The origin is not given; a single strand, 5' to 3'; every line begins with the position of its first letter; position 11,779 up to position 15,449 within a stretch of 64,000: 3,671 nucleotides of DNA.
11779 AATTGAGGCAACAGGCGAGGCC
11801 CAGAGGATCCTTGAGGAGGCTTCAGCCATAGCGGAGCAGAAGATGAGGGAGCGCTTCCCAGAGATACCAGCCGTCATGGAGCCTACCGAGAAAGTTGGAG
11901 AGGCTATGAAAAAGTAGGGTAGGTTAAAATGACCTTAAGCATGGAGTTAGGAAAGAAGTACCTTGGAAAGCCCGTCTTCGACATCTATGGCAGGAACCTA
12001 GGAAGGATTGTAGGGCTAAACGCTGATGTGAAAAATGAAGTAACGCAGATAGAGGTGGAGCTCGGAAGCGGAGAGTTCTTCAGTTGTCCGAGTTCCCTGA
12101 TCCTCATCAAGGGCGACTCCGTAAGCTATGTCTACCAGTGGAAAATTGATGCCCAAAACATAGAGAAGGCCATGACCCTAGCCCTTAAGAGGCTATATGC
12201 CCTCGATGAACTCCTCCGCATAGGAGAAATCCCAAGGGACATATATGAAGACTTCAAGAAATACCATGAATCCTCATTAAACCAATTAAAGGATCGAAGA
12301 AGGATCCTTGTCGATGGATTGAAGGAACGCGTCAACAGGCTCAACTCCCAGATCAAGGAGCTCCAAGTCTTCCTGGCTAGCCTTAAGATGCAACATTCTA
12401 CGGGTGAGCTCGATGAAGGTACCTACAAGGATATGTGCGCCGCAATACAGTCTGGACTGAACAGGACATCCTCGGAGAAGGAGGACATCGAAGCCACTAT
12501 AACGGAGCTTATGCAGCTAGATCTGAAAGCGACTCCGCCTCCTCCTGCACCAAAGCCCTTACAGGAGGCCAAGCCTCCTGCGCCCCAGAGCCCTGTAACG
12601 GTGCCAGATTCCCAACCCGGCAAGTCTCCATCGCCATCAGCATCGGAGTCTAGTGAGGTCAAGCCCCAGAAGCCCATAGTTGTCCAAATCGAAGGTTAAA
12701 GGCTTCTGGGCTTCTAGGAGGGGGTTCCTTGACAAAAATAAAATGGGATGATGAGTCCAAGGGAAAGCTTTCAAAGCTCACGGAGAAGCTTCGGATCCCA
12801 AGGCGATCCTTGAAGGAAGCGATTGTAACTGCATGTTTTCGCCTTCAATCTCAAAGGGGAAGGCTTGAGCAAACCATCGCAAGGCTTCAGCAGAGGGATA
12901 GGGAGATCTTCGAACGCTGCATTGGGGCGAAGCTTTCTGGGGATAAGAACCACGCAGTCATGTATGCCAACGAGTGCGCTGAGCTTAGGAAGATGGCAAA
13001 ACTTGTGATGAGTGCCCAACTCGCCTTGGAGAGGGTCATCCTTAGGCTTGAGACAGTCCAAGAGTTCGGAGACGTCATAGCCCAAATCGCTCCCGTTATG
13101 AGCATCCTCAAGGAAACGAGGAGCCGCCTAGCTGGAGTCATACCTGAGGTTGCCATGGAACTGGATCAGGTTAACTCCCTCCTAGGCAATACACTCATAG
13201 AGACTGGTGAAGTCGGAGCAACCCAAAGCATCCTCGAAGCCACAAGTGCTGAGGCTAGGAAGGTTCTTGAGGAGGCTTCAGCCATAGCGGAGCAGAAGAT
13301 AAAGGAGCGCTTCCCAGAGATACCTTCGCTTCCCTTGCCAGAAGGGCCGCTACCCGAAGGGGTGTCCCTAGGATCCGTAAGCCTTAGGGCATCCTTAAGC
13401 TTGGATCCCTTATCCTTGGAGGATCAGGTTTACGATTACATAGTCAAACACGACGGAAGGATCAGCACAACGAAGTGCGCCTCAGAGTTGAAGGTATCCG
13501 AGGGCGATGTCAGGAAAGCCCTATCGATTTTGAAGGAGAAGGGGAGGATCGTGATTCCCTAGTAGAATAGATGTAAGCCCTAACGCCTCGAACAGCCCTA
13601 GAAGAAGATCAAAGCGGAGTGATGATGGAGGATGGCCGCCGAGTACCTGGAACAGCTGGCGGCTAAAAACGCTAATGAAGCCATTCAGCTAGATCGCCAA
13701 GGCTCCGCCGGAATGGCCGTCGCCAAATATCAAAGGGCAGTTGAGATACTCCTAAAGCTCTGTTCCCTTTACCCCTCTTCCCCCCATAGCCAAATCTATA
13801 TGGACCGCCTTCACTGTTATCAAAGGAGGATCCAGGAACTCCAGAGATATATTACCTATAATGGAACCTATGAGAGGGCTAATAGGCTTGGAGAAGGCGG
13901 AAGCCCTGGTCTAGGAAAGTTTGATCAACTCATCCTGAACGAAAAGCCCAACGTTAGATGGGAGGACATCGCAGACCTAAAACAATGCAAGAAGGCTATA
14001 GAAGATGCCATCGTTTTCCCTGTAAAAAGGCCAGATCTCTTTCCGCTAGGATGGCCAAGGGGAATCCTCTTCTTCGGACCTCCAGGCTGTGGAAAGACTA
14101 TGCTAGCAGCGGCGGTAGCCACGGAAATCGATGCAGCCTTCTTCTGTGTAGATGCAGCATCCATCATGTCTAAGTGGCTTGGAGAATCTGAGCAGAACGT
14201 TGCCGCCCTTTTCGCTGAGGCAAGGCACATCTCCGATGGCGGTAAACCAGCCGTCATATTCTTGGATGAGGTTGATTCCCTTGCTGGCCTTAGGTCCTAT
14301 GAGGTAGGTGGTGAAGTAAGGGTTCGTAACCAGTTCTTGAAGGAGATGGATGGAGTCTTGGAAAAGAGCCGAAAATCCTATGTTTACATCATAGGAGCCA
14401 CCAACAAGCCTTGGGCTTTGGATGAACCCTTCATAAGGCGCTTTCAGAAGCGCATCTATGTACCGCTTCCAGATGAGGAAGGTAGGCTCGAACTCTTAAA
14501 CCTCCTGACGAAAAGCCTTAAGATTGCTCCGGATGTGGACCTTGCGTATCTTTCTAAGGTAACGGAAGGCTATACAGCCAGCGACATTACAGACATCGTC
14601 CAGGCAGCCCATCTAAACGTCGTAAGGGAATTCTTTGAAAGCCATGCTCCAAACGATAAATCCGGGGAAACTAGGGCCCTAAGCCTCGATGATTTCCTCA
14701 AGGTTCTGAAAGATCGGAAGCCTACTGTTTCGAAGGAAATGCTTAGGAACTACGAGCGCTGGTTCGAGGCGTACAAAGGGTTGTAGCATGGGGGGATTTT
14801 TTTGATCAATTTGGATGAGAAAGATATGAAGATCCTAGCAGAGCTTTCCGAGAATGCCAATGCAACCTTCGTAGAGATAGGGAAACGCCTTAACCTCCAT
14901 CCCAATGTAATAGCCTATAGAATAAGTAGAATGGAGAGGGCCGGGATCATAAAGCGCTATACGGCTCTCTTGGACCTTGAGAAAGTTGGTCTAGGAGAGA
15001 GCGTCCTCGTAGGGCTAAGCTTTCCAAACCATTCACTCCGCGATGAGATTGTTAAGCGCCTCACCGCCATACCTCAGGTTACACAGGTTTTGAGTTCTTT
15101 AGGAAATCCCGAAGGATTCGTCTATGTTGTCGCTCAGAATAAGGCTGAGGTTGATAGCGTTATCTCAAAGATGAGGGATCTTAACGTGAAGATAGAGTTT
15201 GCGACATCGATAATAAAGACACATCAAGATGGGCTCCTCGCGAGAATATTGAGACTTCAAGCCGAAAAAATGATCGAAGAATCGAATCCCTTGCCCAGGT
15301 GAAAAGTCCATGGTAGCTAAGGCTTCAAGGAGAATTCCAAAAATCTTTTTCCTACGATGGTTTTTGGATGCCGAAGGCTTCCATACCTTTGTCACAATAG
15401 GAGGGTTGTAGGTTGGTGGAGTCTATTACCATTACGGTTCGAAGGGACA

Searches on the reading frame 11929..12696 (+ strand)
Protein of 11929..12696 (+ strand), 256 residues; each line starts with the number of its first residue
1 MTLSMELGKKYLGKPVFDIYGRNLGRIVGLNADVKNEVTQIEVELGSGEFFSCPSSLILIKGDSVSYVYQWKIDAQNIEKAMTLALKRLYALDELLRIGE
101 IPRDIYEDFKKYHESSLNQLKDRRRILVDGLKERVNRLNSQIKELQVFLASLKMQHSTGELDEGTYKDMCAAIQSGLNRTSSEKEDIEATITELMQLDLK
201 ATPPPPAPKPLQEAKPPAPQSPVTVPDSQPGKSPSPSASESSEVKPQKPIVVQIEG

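Call 41: search_protein_families(library=pfam, proteins=[window:11929-12696:+], max_evalue=0.00001)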
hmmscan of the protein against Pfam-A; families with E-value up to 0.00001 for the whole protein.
window:11929-12696:+ (256 aa): 1 family
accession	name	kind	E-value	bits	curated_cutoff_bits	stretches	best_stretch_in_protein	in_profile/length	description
PF18822.6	CdvA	-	1.6e-20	73.8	30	1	87-200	1-114/123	CdvA-like coiled-coil domain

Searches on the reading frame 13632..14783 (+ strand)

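Call 37: search_protein_families(library=pfam, proteins=[window:13632-14783:+], max_evalue=0.00001)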
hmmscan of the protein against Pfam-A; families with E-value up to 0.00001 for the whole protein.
window:13632-14783:+ (384 aa): 4 families
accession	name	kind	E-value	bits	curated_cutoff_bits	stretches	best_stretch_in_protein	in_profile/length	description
PF00004.35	AAA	-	3e-36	125.2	21.2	1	145-279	1-131/131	ATPase family associated with various cellular activities (AAA)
PF17862.7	AAA_lid_3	-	3.1e-08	33.5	27.2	1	301-337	1-37/45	AAA+ lid domain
PF04212.24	MIT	-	4.1e-07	30.4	30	1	10-71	4-65/66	MIT (microtubule interacting and transport) domain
PF09336.16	Vps4_C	-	9.3e-07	29.2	21.3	1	348-379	27-58/61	Vps4 C terminal oligomerisation domain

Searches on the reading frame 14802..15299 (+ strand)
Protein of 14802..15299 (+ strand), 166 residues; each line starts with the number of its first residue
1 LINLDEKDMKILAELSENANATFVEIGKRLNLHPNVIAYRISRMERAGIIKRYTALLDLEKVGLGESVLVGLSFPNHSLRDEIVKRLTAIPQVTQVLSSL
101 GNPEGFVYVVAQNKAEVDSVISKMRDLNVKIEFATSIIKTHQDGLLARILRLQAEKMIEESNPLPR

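Call 37: search_protein_families(library=pfam, proteins=[window:14802-15299:+], max_evalue=0.00001)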
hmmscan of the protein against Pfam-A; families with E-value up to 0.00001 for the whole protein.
window:14802-15299:+ (166 aa): 3 families
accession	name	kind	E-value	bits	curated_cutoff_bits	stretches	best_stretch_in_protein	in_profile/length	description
PF13412.12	HTH_24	-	7.3e-13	48.3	21.9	1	4-51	1-48/48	Winged helix-turn-helix DNA-binding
PF13404.12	HTH_AsnC-type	-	5e-12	45.9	27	1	4-45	1-42/42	AsnC-type helix-turn-helix domain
PF01047.28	MarR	-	2e-06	28.1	24.6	1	8-53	5-50/59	MarR family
